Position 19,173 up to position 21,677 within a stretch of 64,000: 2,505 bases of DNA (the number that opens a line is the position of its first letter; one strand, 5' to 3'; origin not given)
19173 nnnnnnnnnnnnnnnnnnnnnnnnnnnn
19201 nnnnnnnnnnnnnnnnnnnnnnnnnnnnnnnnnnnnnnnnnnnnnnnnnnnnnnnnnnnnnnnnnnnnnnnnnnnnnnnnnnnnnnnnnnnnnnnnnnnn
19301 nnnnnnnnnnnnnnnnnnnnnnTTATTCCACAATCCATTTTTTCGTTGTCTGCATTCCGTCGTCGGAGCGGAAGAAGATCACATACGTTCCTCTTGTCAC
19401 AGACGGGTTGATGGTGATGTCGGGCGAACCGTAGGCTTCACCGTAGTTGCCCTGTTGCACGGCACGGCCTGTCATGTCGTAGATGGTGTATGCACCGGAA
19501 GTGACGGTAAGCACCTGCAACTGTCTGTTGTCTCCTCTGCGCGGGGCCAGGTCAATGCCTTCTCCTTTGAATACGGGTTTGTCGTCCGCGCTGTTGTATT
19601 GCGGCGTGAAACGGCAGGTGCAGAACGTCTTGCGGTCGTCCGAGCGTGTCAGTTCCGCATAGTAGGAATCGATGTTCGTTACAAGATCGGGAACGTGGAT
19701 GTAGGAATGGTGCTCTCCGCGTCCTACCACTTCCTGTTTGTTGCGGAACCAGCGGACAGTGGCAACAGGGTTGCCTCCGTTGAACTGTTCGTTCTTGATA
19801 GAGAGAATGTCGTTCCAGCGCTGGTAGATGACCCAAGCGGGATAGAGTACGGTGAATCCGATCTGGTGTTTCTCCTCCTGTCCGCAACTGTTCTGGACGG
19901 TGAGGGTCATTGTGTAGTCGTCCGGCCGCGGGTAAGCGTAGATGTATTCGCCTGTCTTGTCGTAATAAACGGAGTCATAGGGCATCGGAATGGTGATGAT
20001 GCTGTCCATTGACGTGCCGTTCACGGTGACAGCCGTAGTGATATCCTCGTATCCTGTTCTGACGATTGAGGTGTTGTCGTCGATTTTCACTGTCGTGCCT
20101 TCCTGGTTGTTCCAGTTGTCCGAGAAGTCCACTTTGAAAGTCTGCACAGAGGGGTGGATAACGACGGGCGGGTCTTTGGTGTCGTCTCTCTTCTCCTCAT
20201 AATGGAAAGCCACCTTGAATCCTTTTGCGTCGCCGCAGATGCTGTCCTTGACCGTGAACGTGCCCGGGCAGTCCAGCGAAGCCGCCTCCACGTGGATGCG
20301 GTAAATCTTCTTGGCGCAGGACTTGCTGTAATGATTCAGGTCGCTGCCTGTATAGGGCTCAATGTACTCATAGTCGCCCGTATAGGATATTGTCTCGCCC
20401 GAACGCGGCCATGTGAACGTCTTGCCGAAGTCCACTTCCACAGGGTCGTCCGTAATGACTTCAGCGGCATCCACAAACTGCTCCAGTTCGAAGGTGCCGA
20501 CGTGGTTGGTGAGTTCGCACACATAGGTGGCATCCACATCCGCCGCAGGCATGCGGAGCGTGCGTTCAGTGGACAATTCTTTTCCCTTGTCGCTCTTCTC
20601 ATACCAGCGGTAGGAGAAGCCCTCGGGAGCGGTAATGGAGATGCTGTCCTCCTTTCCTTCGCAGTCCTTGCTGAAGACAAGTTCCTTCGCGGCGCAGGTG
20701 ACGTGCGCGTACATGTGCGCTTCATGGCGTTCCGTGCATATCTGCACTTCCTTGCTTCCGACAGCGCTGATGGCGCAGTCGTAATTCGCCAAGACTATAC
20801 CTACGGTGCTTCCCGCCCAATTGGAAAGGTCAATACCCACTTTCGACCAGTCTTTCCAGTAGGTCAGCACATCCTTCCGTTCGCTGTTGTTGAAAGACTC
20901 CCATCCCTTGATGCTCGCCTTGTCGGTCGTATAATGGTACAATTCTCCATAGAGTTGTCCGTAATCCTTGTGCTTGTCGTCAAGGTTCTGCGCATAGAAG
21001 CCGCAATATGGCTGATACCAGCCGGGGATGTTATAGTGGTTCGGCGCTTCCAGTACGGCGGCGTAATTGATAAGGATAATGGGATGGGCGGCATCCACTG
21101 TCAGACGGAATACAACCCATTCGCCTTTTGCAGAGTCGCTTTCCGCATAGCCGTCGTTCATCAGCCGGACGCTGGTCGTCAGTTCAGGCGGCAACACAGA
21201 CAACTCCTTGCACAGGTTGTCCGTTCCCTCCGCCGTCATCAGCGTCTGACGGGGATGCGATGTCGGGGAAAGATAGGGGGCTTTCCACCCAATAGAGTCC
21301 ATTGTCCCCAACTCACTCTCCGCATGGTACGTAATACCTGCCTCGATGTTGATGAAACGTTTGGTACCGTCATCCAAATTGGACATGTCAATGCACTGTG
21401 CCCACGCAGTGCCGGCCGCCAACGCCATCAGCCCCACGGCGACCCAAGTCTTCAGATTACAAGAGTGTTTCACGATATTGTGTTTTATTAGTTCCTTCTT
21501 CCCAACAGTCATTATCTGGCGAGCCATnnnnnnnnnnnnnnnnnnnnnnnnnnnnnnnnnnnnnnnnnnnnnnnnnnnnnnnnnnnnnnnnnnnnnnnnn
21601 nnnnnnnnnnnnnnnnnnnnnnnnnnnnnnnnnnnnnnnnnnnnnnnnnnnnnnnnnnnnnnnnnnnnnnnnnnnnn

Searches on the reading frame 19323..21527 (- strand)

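Call 34: search_protein_families(library=pfam, proteins=[window:19323-21527:-], max_evalue=0.0001)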
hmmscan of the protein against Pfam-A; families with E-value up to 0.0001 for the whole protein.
window:19323-21527:- (734 aa): 1 family
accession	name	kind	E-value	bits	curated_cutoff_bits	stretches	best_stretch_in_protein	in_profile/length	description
PF19081.6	Ig_7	-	7.5e-07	29.8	27.3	1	287-341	11-66/84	Ig-like domain CHU_C associated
